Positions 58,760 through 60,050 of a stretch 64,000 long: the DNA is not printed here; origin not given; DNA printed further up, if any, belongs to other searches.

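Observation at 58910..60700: Sensor histidine kinase whose periplasmic sensor domain carries a c-type heme-binding CXXCH motif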

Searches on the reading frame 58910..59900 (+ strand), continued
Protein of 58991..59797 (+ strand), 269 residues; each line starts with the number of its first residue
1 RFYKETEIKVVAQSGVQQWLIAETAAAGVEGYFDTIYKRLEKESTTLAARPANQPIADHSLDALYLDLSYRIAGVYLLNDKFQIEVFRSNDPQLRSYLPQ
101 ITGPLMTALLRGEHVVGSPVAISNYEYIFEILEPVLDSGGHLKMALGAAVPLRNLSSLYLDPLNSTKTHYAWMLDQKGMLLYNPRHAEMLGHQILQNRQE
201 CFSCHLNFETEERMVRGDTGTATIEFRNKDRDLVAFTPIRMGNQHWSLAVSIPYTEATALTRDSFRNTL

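Call 52: find_encoding_contigs(protein=P0002, flank=8000, max_places=2)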
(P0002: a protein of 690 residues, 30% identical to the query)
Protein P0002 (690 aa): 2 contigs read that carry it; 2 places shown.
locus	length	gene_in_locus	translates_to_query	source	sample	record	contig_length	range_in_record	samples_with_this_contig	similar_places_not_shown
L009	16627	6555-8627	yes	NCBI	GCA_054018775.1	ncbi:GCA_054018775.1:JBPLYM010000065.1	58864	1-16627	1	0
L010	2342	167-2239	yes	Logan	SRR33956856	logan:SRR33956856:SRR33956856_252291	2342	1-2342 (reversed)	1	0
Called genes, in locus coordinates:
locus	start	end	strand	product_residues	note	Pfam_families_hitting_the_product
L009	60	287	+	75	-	-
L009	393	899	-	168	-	PF07963:N_methyl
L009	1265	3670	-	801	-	-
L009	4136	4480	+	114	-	-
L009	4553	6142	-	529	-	PF02310:B12-binding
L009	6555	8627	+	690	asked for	PF02743:dCache_1, PF08448:PAS_4, PF00512:HisKA, PF02518:HATPase_c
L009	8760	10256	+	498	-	PF00072:Response_reg, PF00512:HisKA, PF02518:HATPase_c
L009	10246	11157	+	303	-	PF00072:Response_reg, PF00990:GGDEF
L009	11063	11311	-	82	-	-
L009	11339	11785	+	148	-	-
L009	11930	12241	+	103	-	PF09098:Dehyd-heme_bind (weak)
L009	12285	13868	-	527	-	PF00682:HMGL-like, PF22617:HCS_D2, PF08502:LeuA_dimer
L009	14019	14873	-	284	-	PF01435:Peptidase_M48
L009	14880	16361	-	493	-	PF04715:, PF00425:Chorismate_bind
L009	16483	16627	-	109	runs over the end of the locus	PF14595:Thioredoxin_9, PF00085:Thioredoxin, PF00578:AhpC-TSA (faint), PF08534:Redoxin (faint), PF13098:Thioredoxin_2, PF13905:Thioredoxin_8 (faint)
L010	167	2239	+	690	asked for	PF02743:dCache_1, PF08448:PAS_4, PF00512:HisKA, PF02518:HATPase_c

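Call 53: find_encoding_contigs(protein=P0009, flank=8000, max_places=2)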
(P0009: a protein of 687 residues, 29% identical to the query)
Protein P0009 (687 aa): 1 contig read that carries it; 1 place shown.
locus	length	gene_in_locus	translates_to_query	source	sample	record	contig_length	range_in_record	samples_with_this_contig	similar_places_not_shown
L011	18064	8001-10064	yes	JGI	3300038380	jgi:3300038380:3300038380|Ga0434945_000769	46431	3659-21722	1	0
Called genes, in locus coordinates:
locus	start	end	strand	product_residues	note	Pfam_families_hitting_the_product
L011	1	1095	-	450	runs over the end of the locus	PF00072:Response_reg, PF00158:Sigma54_activat, PF01078:Mg_chelatase (faint), PF13191:AAA_16 (weak), PF14532:Sigma54_activ_2, PF07728:AAA_5 (weak), PF25601:AAA_lid_14, PF02954:HTH_8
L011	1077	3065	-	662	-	PF00989:PAS, PF08448:PAS_4, PF13596:PAS_10 (weak), PF13426:PAS_9, PF00512:HisKA, PF02518:HATPase_c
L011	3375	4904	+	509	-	PF07724:AAA_2, PF00004:AAA, PF10431:ClpB_D2-small (weak)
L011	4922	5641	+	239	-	PF02754:CCG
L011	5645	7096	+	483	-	PF02589:LUD_dom, PF13183:Fer4_8, PF13237:Fer4_10 (faint), PF11870:LutB_C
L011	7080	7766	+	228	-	PF02589:LUD_dom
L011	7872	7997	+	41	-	-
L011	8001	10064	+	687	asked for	PF02743:dCache_1, PF00989:PAS, PF13188:PAS_8 (weak), PF13426:PAS_9, PF14598:PAS_11 (weak), PF00512:HisKA, PF02518:HATPase_c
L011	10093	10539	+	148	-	PF00072:Response_reg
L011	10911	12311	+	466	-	PF00072:Response_reg, PF00512:HisKA (weak), PF02518:HATPase_c, PF00072:Response_reg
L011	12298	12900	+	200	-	PF03734:YkuD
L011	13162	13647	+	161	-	PF00535:Glycos_transf_2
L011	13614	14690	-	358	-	PF13500:AAA_26, PF07085:DRTGG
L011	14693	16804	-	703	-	PF02629:CoA_binding, PF13380:CoA_binding_2, PF13607:Succ_CoA_lig, PF19045:Ligase_CoA_2, PF13549:ATP-grasp_5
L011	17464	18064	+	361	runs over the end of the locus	PF07044:DUF1329 (faint), PF17131:TP_0789-like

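Call 54: find_encoding_contigs(protein=P0004, flank=8000, max_places=2)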
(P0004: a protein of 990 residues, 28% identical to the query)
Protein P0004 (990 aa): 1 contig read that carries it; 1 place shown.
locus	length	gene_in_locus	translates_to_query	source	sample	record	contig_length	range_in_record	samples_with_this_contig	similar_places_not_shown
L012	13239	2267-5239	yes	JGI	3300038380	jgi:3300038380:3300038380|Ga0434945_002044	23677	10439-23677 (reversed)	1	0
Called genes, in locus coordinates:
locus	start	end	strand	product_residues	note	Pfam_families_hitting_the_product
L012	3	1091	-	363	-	?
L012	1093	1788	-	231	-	PF03358:FMN_red, PF21349:RUBY_RBDX (faint), PF00301:Rubredoxin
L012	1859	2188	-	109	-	-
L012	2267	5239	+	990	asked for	PF02743:dCache_1, PF00989:PAS, PF08448:PAS_4, PF13426:PAS_9, PF00989:PAS, PF13188:PAS_8, PF13426:PAS_9, PF00512:HisKA, +4 more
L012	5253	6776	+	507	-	PF00072:Response_reg, PF13426:PAS_9 (faint), PF00512:HisKA, PF02518:HATPase_c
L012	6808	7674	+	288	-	PF00072:Response_reg, PF00990:GGDEF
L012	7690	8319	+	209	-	PF04055:Radical_SAM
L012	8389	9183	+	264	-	PF01503:PRA-PH (faint), PF03819:MazG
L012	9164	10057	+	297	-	PF01063:Aminotran_4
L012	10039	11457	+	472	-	PF00749:tRNA-synt_1c, PF19269:Anticodon_2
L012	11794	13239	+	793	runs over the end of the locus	PF25778:DUF7948, PF06739:SBBP, PF13620:CarboxypepD_reg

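Call 78: list_cluster_members(proteins=[P0001, P0012, P0014, P0016, P0017, P0018, P0019, P0020, P0021, P0024])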
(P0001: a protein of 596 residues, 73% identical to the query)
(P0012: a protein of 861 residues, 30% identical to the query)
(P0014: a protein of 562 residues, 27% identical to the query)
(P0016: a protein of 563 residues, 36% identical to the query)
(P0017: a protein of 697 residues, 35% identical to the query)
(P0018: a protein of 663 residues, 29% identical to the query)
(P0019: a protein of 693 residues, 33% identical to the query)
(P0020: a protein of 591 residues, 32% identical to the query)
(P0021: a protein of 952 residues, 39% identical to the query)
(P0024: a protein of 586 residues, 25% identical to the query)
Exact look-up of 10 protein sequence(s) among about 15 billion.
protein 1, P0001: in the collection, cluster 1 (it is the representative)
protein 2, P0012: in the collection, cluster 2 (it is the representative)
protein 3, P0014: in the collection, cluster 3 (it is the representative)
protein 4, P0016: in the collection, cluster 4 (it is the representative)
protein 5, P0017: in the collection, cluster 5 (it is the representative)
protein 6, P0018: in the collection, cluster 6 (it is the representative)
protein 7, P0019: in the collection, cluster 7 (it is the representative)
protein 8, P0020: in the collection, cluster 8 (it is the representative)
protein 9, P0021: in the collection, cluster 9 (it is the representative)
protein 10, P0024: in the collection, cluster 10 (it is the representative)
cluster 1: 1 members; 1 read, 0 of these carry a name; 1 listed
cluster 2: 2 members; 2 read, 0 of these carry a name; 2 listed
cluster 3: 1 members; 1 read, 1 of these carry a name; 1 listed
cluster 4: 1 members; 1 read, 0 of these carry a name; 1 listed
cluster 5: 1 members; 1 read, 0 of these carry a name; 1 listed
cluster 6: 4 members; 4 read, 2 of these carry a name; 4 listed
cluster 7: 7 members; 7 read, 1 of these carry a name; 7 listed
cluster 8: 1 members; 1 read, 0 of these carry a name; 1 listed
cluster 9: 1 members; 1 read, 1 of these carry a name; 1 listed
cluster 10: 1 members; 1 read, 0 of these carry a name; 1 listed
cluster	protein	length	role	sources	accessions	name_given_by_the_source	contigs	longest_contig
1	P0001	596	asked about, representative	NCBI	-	-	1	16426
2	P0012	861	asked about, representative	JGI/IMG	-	-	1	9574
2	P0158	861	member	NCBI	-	-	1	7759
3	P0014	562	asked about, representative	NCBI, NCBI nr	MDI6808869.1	MAG: ATP-binding protein [Candidatus Eisenbacteria bacterium] | ATP-binding protein [Candidatus Eisenbacteria bacterium]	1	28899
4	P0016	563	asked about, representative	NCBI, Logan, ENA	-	-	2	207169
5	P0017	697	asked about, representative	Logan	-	-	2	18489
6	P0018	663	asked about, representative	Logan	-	-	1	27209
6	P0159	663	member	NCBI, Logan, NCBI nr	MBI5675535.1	MAG: Cache 3/Cache 2 fusion domain-containing protein [Nitrospirae bacterium] | Cache 3/Cache 2 fusion domain-containing protein [Nitrospirota bacterium]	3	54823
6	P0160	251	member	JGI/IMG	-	signal transduction histidine kinase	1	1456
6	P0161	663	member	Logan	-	-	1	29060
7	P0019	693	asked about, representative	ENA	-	-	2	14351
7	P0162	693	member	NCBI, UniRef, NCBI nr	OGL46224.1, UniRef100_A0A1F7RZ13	MAG: hypothetical protein A2149_03510 [Candidatus Schekmanbacteria bacterium RBG_16_38_11] | histidine kinase n=1 Tax=Candidatus Schekmanbacteria bacterium RBG_16_38_11 TaxID=1817880 ...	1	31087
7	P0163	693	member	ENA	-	-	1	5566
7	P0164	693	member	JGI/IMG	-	-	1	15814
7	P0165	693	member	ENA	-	-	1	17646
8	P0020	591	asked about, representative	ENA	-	-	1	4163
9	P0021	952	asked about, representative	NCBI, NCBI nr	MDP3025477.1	MAG: PAS domain S-box protein [candidate division Zixibacteria bacterium] | PAS domain S-box protein [candidate division Zixibacteria bacterium]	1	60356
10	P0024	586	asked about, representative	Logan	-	-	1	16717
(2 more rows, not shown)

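Call 83: find_encoding_contigs(protein=P0016, flank=7000, max_places=1)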
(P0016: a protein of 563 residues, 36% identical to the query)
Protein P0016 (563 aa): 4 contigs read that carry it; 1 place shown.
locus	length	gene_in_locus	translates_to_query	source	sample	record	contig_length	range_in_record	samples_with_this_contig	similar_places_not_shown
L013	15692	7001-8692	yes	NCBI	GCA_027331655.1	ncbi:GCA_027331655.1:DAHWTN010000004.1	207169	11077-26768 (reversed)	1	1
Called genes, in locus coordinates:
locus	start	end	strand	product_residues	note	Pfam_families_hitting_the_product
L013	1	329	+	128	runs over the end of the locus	PF03625:DUF302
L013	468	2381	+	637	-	PF12710:HAD (faint), PF00122:E1-E2_ATPase, PF00702:Hydrolase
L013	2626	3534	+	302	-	PF02881:SRP54_N, PF13604:AAA_30 (weak), PF00448:SRP54, PF13207:AAA_17 (faint)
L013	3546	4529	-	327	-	PF02445:NadA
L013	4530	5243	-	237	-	PF13511:DUF4124 (weak), PF01464:SLT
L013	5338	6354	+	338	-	PF01715:IPPT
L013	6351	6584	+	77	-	PF17209:Hfq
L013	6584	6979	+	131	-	PF00293:NUDIX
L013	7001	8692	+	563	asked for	PF02743:dCache_1, PF17201:Cache_3-Cache_2 (faint), PF08269:dCache_2 (weak), PF17200:sCache_2 (faint), PF00512:HisKA, PF02518:HATPase_c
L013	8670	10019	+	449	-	PF00072:Response_reg, PF00158:Sigma54_activat, PF14532:Sigma54_activ_2, PF01078:Mg_chelatase (faint), PF07724:AAA_2 (weak), PF25601:AAA_lid_14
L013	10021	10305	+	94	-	-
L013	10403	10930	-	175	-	PF02085:Cytochrom_CIII (faint), PF14537:Cytochrom_c3_2 (weak), PF14522:Cytochrome_C7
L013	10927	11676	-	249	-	PF01292:Ni_hydr_CYTB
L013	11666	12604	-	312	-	PF14522:Cytochrome_C7 (faint), PF14537:Cytochrom_c3_2 (faint), PF22113:Mtrc-MtrF_II-IV_dom (weak)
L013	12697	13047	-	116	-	-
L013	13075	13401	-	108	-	-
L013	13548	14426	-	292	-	PF14522:Cytochrome_C7 (faint), PF14537:Cytochrom_c3_2 (faint)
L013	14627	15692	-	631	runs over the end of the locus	PF13431:TPR_17 (faint), PF13432:TPR_16 (faint), PF00515:TPR_1 (faint), PF07719:TPR_2 (faint), PF13176:TPR_7 (faint), PF13181:TPR_8 (faint), PF13414:TPR_11 (faint), PF14559:TPR_19 (weak), +2 more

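Call 84: find_encoding_contigs(protein=P0014, flank=7000, max_places=1)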
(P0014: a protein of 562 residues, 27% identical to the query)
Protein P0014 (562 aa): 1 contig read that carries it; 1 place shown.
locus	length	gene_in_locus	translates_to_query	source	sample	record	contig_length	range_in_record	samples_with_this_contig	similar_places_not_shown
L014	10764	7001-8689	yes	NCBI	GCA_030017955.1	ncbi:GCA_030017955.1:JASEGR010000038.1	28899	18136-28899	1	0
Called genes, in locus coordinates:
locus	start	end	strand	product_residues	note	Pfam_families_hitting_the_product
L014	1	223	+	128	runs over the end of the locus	PF01597:GCV_H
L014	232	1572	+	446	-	PF02347:GDC-P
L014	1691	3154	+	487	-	PF02347:GDC-P, PF00266:Aminotran_5 (faint), PF21478:GcvP2_C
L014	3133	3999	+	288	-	-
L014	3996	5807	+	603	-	PF13941:MutL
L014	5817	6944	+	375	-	-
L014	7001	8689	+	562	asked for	PF00512:HisKA, PF02518:HATPase_c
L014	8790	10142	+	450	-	PF00072:Response_reg, PF00158:Sigma54_activat, PF14532:Sigma54_activ_2, PF07728:AAA_5 (faint), PF25601:AAA_lid_14, PF02954:HTH_8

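Call 85: find_encoding_contigs(protein=P0159, flank=7000, max_places=1)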
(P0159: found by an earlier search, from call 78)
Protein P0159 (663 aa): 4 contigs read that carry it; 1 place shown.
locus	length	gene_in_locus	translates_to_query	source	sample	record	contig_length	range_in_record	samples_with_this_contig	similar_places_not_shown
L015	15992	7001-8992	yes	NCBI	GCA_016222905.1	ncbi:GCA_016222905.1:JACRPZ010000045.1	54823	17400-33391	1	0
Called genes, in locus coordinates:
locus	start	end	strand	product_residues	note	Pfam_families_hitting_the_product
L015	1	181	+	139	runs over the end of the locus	PF01850:PIN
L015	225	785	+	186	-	PF01944:SpoIIM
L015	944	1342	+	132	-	-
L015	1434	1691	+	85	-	PF04221:RelB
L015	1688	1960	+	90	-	PF15738:YafQ_toxin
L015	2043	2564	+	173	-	PF16694:Cytochrome_P460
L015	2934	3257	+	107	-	-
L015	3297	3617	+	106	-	-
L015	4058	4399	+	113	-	-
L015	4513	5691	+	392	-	PF03916:NrfD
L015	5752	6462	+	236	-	PF25160:LdpA_Fe-S-bd (faint), PF13237:Fer4_10 (weak), PF13247:Fer4_11, PF12838:Fer4_7 (weak), PF13187:Fer4_9, PF12797:Fer4_2 (weak), PF00037:Fer4 (weak), PF12838:Fer4_7 (weak), +3 more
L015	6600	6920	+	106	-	PF14522:Cytochrome_C7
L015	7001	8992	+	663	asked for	PF02743:dCache_1, PF17201:Cache_3-Cache_2, PF08448:PAS_4 (faint), PF00512:HisKA, PF02518:HATPase_c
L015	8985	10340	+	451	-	PF00072:Response_reg, PF00158:Sigma54_activat, PF14532:Sigma54_activ_2, PF25601:AAA_lid_14, PF02954:HTH_8 (weak), PF18024:HTH_50 (weak)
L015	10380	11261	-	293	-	PF14522:Cytochrome_C7 (faint), PF14537:Cytochrom_c3_2 (faint)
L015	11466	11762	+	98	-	-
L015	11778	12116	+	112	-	-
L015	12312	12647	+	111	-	PF04358:DsrC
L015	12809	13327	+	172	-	PF14361:RsbRD_N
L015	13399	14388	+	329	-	PF02665:Nitrate_red_gam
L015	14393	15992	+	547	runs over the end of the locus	PF13183:Fer4_8, PF13237:Fer4_10 (faint), PF13534:Fer4_17, PF02754:CCG (faint)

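Call 86: find_encoding_contigs(protein=P0024, flank=6000, max_places=1)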
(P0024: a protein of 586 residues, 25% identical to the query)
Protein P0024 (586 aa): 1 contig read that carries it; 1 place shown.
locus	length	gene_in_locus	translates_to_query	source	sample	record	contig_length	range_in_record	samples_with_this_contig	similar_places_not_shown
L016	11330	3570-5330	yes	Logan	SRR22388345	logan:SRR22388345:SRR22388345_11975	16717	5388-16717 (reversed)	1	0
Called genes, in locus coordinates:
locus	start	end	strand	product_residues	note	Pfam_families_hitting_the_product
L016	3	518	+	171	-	?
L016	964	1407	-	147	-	-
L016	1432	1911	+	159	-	PF00210:Ferritin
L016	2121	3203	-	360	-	PF00294:PfkB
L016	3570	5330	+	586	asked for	PF02743:dCache_1 (faint), PF00512:HisKA, PF02518:HATPase_c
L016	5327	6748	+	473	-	PF00072:Response_reg, PF07724:AAA_2 (faint), PF00158:Sigma54_activat, PF14532:Sigma54_activ_2, PF07728:AAA_5 (weak), PF25601:AAA_lid_14, PF02954:HTH_8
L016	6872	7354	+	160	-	PF00072:Response_reg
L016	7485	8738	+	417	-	-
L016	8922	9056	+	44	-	-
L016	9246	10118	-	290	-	PF22624:AASDHPPT_N, PF01648:ACPS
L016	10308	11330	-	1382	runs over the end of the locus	PF00668:Condensation, PF00501:AMP-binding, PF13193:AMP-binding_C, PF00550:PP-binding, PF00975:Thioesterase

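Call 87: find_encoding_contigs(protein=P0162, flank=6000, max_places=1)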
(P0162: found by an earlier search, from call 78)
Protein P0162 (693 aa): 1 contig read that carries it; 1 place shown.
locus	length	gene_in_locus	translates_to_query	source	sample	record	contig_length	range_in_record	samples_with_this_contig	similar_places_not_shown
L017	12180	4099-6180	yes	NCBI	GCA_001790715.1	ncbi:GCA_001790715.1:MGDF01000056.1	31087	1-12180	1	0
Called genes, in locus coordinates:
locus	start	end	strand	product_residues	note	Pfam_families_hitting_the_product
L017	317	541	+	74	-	PF04255:DUF433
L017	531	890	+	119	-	PF18480:DUF5615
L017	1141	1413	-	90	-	PF00216:Bac_DNA_binding, PF18291:HU-HIG (weak)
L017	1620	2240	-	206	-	PF03734:YkuD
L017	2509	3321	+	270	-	PF03734:YkuD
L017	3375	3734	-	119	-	-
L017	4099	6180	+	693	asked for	PF02743:dCache_1, PF00989:PAS, PF08448:PAS_4, PF13188:PAS_8 (weak), PF13426:PAS_9, PF00512:HisKA, PF02518:HATPase_c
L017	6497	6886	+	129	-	PF00072:Response_reg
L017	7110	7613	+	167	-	PF01951:Archease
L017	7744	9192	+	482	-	PF01139:RtcB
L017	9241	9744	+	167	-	PF04981:NMD3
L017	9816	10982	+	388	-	PF02749:QRPTase_N, PF17767:NAPRTase_N (faint), PF01729:QRPTase_C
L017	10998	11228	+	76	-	-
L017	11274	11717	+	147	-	PF00011:HSP20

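Call 88: find_encoding_contigs(protein=P0021, flank=6000, max_places=1)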
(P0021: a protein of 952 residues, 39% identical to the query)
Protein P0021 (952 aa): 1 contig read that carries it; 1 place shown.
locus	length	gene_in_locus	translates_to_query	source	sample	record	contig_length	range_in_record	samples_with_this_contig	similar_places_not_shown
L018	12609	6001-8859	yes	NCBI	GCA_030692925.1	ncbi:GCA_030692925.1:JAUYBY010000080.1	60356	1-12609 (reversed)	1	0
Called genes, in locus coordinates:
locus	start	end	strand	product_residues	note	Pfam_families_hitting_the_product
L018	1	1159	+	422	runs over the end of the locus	-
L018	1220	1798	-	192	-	PF02777:Sod_Fe_C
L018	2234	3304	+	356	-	PF13398:Peptidase_M50B (weak), PF02163:Peptidase_M50, PF00571:CBS (weak)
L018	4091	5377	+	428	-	PF00155:Aminotran_1_2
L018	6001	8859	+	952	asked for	PF02743:dCache_1, PF00989:PAS, PF13426:PAS_9, PF00989:PAS, PF13426:PAS_9, PF00512:HisKA, PF02518:HATPase_c, PF00072:Response_reg, +4 more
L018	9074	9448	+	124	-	PF00072:Response_reg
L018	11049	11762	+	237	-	PF13229:Beta_helix, PF00404:Dockerin_1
